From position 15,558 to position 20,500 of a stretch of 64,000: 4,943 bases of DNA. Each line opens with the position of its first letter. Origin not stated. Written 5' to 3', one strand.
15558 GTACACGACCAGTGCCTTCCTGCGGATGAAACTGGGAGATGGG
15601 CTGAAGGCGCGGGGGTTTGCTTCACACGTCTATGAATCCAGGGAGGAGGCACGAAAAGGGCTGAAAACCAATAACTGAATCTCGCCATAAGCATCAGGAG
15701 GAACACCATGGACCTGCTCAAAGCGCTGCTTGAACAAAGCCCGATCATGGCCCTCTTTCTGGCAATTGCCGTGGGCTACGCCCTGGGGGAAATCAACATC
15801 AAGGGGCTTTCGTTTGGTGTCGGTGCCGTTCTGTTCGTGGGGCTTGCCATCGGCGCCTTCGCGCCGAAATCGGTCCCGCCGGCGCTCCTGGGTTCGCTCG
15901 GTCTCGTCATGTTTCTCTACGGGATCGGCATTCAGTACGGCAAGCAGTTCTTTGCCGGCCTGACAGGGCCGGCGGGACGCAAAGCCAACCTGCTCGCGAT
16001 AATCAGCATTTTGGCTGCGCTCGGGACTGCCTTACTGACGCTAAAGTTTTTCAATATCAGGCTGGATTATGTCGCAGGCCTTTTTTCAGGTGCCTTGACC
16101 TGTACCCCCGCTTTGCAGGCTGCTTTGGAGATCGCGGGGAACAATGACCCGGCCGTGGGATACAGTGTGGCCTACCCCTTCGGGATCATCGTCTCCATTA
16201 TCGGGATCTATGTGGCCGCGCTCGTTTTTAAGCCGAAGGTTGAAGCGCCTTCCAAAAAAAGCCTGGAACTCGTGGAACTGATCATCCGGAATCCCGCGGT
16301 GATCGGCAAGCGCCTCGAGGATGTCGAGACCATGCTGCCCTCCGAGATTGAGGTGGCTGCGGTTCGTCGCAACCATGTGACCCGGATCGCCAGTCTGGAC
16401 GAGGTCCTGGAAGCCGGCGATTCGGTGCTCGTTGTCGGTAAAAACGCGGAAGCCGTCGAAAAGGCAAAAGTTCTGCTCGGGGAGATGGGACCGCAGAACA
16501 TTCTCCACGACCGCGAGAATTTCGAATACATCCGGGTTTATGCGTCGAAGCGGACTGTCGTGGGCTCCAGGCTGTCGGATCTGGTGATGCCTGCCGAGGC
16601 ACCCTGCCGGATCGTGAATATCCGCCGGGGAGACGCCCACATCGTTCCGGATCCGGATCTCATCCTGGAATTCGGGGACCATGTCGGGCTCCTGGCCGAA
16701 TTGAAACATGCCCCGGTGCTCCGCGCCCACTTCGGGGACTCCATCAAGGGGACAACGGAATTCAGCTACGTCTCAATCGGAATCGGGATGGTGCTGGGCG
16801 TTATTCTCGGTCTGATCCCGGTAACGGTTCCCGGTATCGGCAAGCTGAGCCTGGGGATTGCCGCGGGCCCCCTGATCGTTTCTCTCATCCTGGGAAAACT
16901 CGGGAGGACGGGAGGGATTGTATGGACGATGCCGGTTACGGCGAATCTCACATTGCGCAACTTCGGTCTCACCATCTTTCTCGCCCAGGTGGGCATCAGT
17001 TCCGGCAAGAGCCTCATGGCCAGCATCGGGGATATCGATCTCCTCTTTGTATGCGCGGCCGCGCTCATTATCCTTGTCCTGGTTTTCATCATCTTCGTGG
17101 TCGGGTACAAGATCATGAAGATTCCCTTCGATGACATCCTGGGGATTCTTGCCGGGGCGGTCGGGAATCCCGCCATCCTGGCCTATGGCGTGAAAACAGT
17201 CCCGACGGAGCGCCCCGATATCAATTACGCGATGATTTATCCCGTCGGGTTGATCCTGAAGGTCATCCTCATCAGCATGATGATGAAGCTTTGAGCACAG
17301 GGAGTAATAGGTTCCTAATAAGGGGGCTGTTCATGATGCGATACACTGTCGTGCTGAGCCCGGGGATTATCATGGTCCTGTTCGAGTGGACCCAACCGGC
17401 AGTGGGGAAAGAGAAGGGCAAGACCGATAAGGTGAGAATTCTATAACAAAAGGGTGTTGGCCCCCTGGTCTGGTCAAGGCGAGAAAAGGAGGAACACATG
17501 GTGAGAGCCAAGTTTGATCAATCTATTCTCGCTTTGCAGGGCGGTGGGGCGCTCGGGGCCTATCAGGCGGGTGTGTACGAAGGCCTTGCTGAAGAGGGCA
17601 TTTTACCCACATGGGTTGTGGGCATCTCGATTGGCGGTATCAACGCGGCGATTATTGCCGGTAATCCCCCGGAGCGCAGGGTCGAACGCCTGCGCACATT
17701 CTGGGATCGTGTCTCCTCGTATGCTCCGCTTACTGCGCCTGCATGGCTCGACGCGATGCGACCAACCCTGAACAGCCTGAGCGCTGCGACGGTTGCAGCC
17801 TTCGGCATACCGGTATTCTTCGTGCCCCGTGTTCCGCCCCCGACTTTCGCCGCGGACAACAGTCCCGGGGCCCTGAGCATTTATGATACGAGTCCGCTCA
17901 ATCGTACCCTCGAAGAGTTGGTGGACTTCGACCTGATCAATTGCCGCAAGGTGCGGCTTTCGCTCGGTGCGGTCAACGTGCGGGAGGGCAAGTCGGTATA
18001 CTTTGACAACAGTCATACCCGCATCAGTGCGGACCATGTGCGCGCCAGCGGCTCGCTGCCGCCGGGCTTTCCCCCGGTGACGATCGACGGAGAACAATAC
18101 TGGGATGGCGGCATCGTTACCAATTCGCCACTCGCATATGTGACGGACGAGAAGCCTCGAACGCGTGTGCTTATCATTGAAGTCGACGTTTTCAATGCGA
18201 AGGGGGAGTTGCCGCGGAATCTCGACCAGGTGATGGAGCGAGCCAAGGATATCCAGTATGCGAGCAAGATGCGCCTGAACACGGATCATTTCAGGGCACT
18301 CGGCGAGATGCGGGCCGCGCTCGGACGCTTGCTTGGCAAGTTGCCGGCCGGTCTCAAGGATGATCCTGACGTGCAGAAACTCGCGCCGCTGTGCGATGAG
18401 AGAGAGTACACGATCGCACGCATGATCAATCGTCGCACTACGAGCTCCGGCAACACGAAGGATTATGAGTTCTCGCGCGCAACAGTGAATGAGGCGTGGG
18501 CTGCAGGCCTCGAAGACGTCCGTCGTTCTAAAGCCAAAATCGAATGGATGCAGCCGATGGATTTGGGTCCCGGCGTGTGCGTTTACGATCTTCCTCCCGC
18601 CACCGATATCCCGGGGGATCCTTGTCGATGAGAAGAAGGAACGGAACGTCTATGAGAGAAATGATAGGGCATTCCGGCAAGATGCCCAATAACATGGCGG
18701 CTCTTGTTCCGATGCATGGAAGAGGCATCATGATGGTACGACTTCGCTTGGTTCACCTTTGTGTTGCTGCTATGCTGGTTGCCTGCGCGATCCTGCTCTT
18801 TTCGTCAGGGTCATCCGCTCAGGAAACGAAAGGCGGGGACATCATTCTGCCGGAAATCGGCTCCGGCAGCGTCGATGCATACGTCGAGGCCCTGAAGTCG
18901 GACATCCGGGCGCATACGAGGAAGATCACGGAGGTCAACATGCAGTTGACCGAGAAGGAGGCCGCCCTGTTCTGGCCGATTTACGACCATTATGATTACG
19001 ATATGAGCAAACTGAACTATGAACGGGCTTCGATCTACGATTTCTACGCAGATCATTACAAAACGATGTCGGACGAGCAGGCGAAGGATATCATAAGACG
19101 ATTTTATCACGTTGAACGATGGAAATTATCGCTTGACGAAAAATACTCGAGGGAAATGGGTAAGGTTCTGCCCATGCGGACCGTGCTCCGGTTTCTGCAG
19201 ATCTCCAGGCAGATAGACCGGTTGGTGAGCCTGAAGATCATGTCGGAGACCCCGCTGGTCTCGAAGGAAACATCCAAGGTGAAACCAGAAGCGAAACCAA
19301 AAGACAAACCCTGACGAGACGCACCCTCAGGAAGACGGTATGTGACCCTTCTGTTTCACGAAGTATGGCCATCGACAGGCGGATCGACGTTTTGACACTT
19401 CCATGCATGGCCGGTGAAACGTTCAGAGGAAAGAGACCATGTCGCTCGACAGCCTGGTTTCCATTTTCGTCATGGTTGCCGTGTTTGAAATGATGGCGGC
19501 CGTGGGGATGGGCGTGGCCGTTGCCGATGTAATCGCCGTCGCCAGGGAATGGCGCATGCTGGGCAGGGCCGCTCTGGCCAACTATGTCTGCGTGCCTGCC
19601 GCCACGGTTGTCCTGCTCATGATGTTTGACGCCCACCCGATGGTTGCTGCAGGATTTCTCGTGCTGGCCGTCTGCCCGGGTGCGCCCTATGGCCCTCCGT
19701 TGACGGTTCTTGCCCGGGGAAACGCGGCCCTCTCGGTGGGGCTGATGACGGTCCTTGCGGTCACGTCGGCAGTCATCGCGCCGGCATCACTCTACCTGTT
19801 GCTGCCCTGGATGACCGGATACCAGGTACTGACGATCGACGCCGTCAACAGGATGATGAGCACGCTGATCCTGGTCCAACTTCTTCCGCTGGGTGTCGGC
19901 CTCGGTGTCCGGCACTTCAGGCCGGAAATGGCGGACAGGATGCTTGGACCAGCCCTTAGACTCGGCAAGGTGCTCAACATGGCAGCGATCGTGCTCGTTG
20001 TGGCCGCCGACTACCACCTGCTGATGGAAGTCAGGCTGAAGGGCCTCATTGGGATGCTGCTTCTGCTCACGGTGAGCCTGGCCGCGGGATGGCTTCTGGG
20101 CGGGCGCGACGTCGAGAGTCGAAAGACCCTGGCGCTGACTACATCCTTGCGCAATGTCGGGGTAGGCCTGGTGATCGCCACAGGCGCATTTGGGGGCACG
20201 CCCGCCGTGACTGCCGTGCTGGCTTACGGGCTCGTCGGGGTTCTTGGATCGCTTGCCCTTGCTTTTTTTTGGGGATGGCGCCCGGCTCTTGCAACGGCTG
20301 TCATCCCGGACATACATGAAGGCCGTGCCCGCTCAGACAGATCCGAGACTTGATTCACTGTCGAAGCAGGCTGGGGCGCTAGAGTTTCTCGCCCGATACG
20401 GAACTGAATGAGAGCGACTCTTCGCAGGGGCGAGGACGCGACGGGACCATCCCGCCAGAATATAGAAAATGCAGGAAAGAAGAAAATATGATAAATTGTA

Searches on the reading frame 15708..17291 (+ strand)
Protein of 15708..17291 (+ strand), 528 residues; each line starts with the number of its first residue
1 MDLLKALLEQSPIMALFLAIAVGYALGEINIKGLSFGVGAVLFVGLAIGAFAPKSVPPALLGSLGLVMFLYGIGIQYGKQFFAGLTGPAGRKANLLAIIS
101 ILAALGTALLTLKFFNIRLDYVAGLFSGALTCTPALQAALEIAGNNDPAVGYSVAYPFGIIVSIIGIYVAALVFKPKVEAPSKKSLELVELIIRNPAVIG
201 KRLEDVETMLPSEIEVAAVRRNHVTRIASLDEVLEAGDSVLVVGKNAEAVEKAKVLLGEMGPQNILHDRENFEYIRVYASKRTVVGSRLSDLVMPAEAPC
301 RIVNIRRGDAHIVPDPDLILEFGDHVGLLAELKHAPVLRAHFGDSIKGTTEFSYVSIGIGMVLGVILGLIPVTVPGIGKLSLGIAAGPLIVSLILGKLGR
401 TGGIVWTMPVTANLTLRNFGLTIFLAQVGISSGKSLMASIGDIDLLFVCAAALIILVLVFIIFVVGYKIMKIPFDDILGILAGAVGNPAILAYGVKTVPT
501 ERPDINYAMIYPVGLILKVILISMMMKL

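Call 48: search_protein_families(library=pfam, proteins=[window:15708-17291:+], max_evalue=0.00001)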
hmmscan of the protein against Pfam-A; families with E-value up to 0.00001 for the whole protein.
window:15708-17291:+ (528 aa): 2 families
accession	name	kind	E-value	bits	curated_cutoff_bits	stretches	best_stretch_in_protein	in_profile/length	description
PF06826.17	Asp-Al_Ex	-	8.4e-68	227.9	27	2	15-170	1-165/167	Predicted Permease Membrane Region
PF02080.26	TrkA_C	-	9e-21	74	27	2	275-342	4-70/71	TrkA-C domain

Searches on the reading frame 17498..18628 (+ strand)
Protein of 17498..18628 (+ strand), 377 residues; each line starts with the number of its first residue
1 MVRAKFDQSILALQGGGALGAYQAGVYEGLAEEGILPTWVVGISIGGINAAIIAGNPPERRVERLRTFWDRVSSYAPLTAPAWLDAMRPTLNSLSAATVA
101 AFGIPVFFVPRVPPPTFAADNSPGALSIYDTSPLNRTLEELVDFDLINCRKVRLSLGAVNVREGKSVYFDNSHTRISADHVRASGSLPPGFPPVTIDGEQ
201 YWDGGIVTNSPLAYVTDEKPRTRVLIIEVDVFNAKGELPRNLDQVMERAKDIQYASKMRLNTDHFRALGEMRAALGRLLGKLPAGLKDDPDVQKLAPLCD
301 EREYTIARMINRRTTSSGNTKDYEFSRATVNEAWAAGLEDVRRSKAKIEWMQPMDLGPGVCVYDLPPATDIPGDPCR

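Call 48: search_protein_families(library=pfam, proteins=[window:17498-18628:+], max_evalue=0.00001)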
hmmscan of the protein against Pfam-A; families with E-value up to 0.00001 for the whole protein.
window:17498-18628:+ (377 aa): 2 families
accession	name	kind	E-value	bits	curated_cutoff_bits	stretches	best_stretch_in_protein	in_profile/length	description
PF01734.28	Patatin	-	2.8e-32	112.9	27.7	1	11-214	1-189/191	Patatin-like phospholipase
PF12536.13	DUF3734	-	1.9e-25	89.7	22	1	252-353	1-102/106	Patatin phospholipase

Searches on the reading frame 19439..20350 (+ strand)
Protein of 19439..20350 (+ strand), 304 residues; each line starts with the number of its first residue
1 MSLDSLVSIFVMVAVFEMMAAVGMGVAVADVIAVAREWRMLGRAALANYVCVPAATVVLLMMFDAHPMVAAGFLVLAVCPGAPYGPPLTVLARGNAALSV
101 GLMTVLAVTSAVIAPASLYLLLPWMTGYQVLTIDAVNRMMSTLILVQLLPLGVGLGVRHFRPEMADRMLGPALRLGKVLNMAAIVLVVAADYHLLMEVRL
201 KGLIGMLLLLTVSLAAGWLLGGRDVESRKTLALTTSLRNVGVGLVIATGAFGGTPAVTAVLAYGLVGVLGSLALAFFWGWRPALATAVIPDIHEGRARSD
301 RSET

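Call 48: search_protein_families(library=pfam, proteins=[window:19439-20350:+], max_evalue=0.00001)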
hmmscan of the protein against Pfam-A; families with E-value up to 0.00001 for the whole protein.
window:19439-20350:+ (304 aa): 1 family
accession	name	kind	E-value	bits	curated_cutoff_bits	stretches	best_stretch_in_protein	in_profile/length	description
PF01758.21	SBF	-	6.7e-17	62.2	24.3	1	13-190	2-182/191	Sodium Bile acid symporter family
